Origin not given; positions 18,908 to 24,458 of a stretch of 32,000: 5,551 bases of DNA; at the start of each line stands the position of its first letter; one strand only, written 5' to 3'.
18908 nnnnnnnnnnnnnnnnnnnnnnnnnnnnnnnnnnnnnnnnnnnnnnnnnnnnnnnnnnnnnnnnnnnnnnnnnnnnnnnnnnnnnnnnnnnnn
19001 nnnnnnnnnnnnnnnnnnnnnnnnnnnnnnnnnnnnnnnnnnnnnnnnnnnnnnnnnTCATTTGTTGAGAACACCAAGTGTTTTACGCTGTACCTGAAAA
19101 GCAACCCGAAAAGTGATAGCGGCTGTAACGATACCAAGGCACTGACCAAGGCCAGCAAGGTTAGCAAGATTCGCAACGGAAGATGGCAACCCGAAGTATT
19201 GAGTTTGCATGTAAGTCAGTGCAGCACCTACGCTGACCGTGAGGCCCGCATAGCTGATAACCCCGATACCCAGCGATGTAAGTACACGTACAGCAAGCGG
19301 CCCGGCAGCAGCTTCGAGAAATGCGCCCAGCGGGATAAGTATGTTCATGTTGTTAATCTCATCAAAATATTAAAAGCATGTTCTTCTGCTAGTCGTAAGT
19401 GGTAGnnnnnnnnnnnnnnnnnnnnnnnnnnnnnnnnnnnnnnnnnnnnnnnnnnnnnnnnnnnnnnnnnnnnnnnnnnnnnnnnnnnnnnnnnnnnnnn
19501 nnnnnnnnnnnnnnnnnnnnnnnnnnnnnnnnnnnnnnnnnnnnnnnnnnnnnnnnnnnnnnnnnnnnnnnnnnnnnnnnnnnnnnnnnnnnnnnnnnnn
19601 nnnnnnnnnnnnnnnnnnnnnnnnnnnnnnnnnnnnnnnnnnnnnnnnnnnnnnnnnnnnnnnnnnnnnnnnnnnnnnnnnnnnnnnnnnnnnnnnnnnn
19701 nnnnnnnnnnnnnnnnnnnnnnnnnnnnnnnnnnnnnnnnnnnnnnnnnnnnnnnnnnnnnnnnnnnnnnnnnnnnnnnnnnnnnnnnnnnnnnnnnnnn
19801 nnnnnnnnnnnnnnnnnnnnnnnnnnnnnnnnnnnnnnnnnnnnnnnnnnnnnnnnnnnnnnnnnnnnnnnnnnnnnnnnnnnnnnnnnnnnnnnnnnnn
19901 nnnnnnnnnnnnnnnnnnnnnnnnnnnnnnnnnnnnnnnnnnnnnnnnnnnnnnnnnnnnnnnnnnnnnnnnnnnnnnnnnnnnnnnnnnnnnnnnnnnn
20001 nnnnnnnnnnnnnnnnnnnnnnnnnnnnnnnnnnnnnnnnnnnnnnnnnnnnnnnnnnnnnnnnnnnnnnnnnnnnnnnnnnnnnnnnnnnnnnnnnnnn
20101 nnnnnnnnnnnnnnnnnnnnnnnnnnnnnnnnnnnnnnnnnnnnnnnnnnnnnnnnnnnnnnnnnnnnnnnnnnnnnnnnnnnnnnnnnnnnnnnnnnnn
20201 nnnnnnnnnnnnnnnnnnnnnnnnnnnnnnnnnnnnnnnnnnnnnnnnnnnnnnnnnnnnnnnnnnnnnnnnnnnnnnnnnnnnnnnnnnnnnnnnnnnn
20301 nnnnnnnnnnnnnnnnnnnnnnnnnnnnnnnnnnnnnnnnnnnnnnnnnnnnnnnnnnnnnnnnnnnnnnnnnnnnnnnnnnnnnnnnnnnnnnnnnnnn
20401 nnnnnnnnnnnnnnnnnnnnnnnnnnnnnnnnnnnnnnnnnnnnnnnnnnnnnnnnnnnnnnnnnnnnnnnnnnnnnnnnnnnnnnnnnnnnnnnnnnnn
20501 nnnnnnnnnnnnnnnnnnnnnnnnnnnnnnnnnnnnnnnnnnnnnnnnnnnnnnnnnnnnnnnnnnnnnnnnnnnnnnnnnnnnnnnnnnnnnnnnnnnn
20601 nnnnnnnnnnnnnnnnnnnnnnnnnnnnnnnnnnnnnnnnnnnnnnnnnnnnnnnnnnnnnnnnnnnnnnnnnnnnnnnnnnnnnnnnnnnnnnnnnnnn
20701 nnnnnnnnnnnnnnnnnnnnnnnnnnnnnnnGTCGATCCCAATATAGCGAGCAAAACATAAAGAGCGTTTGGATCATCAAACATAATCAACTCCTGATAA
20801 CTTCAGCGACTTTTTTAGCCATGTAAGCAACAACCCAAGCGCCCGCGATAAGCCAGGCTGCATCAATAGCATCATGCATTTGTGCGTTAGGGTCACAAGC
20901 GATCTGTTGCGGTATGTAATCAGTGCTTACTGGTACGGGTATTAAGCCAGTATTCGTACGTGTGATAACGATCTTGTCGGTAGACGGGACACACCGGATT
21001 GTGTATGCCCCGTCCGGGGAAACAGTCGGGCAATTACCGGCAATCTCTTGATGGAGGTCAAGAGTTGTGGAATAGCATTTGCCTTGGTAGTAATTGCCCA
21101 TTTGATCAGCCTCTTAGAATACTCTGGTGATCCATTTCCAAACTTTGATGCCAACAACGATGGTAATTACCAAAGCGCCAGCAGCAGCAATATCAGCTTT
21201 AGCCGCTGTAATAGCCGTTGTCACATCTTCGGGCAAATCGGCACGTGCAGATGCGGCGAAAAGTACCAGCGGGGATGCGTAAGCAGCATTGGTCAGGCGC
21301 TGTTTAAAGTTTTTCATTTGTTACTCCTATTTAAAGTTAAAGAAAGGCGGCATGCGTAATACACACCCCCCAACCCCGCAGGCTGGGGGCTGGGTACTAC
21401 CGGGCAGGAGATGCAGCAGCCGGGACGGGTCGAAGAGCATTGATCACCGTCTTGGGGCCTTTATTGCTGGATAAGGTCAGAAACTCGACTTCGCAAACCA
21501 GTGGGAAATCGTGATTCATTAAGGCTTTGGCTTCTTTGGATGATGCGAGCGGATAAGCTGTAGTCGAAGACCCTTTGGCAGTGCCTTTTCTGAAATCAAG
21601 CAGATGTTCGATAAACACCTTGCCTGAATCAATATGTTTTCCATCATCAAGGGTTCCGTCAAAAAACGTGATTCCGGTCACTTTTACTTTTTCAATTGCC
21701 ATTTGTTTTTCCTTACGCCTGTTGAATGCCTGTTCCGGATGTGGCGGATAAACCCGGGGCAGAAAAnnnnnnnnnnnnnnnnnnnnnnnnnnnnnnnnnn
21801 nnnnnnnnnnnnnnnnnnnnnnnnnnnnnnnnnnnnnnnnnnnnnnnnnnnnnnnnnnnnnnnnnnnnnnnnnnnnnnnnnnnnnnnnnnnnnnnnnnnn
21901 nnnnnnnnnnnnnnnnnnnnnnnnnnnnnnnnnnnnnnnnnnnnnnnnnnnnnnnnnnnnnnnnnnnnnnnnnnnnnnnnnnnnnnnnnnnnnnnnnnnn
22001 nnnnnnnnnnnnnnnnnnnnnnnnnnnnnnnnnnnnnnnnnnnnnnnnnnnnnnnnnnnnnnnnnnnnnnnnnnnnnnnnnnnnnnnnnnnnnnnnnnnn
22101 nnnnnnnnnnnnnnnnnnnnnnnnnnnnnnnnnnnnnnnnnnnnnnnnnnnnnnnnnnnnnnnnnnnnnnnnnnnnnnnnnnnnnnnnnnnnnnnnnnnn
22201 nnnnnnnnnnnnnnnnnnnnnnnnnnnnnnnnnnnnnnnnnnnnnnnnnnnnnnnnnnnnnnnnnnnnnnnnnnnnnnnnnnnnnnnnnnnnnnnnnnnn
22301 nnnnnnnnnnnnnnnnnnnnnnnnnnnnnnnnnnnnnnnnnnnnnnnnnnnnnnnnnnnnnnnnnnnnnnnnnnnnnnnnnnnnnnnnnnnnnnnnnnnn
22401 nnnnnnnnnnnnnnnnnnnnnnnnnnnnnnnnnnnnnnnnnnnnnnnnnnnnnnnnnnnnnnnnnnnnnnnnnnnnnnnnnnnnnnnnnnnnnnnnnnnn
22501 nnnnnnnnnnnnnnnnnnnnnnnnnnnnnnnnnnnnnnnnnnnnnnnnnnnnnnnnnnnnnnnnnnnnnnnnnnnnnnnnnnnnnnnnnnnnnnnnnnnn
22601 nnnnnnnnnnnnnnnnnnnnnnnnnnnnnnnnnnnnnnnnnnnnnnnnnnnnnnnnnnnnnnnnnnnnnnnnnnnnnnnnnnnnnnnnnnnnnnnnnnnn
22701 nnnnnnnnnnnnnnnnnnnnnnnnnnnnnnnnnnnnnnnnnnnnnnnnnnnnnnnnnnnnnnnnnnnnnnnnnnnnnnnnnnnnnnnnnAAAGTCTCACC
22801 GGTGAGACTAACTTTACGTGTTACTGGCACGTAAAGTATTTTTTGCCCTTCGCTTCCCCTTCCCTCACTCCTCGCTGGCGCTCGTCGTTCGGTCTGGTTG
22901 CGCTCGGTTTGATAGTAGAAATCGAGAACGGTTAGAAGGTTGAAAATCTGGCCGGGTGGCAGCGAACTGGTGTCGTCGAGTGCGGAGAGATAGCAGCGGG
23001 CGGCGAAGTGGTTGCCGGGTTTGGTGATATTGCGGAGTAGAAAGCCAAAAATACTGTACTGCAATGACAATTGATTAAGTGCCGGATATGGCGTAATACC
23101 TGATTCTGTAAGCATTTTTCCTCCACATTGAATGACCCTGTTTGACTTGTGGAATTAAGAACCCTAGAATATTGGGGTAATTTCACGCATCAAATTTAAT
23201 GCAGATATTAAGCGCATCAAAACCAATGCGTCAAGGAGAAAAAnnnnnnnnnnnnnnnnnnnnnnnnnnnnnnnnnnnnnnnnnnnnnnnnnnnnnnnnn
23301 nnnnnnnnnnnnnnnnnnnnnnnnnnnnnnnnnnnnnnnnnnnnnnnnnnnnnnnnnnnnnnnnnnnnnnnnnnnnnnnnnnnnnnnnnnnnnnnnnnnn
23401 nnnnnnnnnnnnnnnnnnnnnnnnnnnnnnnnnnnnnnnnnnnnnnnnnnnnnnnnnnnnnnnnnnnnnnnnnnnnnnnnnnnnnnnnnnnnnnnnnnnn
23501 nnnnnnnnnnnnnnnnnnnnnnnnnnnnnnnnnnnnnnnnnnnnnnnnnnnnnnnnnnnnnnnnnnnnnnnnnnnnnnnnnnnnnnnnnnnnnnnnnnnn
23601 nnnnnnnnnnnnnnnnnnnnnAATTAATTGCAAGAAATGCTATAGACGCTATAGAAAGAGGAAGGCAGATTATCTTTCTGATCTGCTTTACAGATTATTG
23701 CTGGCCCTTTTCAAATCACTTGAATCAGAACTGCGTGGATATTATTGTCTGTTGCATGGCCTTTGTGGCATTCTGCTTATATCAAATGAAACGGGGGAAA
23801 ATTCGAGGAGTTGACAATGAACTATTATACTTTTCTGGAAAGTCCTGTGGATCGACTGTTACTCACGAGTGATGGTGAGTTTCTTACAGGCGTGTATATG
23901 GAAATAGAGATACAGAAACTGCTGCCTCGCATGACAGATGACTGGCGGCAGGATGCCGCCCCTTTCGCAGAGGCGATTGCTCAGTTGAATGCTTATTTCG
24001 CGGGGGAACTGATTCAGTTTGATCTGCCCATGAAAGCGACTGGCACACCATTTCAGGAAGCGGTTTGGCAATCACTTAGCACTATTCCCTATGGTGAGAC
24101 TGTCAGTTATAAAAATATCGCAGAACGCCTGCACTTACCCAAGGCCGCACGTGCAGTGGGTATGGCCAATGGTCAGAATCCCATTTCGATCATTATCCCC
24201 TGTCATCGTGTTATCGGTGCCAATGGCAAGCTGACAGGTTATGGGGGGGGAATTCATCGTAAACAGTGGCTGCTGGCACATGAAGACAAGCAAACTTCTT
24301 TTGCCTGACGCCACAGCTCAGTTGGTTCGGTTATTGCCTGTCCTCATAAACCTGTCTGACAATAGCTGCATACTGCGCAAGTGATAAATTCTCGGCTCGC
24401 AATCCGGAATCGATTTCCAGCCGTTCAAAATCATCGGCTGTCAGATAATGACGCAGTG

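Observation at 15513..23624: Three dif-like sites delimit two tandem integrase-less elements at the chromosome dimer-resolution site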

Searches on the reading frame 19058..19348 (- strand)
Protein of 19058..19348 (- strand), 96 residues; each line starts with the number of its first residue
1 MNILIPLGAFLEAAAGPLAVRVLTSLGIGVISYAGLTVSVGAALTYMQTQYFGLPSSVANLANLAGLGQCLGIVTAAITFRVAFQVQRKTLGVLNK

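Call 9: search_protein_families(library=pfam, proteins=[window:19058-19348:-], max_evalue=0.01)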
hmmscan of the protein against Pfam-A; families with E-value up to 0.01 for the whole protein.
window:19058-19348:- (96 aa): 1 family
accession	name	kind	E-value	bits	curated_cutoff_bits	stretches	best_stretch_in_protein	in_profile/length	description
PF10734.14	DUF2523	-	1.4e-24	86.8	22.1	1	7-86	1-80/80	Protein of unknown function (DUF2523)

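Call 10: search_protein_families(library=phrogs, proteins=[window:19058-19348:-], max_evalue=0.01)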
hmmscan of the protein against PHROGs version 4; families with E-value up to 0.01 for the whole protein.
window:19058-19348:- (96 aa): 3 families
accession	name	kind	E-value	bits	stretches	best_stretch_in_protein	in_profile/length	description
phrog_1242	-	head and packaging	1e-18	68.2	1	8-92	7-91/97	minor head protein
phrog_306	-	head and packaging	5.7e-05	24.8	1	45-86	71-112/115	minor head protein Ace-like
phrog_974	-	head and packaging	0.00021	23.1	1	46-86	61-101/107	minor head protein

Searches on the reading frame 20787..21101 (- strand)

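Call 9: search_protein_families(library=pfam, proteins=[window:20787-21101:-], max_evalue=0.01)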
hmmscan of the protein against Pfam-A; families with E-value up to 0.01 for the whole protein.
window:20787-21101:- (104 aa): 0 families

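Call 10: search_protein_families(library=phrogs, proteins=[window:20787-21101:-], max_evalue=0.01)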
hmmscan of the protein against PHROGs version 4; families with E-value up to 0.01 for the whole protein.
window:20787-21101:- (104 aa): 1 family
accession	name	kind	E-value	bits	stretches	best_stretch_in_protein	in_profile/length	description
phrog_4644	-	tail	0.0046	18.1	1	62-103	27-67/71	tail protein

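Call 68: search_protein_families(library=pfam, proteins=[window:20787-21101:-], max_evalue=0.05)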
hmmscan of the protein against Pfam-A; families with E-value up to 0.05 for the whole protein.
window:20787-21101:- (104 aa): 0 families

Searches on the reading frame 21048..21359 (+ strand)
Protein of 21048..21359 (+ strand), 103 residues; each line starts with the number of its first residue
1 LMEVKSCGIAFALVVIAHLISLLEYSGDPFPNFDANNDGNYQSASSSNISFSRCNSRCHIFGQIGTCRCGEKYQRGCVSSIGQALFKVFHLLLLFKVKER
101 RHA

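Call 68: search_protein_families(library=pfam, proteins=[window:21048-21359:+], max_evalue=0.05)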
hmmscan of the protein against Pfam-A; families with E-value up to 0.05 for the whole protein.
window:21048-21359:+ (103 aa): 1 family
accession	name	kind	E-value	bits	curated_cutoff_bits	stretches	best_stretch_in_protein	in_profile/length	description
PF06579.18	Ly-6_related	-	0.015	16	24.4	1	42-91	29-81/125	Caenorhabditis elegans ly-6-related protein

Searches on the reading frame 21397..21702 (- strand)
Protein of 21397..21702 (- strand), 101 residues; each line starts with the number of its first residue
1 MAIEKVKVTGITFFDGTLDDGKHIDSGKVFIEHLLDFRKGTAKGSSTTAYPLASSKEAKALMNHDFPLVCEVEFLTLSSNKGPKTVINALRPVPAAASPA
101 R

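Call 9: search_protein_families(library=pfam, proteins=[window:21397-21702:-], max_evalue=0.01)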
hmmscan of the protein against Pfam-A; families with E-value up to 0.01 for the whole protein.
window:21397-21702:- (101 aa): 0 families

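Call 10: search_protein_families(library=phrogs, proteins=[window:21397-21702:-], max_evalue=0.01)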
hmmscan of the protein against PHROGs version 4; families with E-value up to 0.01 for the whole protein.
window:21397-21702:- (101 aa): 1 family
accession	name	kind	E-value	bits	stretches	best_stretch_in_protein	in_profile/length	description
phrog_4994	-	unknown function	2.7e-23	83.3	1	3-97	4-97/103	-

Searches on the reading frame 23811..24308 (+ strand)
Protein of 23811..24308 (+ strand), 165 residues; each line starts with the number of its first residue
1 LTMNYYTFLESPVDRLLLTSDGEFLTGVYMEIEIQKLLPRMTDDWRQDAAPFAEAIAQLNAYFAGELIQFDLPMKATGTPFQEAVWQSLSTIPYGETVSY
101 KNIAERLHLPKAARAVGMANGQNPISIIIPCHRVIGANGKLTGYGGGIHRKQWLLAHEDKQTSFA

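Call 9: search_protein_families(library=pfam, proteins=[window:23811-24308:+], max_evalue=0.01)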
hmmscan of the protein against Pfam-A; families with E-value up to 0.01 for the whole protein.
window:23811-24308:+ (165 aa): 2 families
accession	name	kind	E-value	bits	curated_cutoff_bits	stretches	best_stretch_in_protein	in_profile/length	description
PF01035.26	DNA_binding_1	-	1e-36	125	27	1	80-159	1-80/81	6-O-methylguanine DNA methyltransferase, DNA binding domain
PF02870.21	Methyltransf_1N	-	2.2e-10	41.4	21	1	5-75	2-70/71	6-O-methylguanine DNA methyltransferase, ribonuclease-like domain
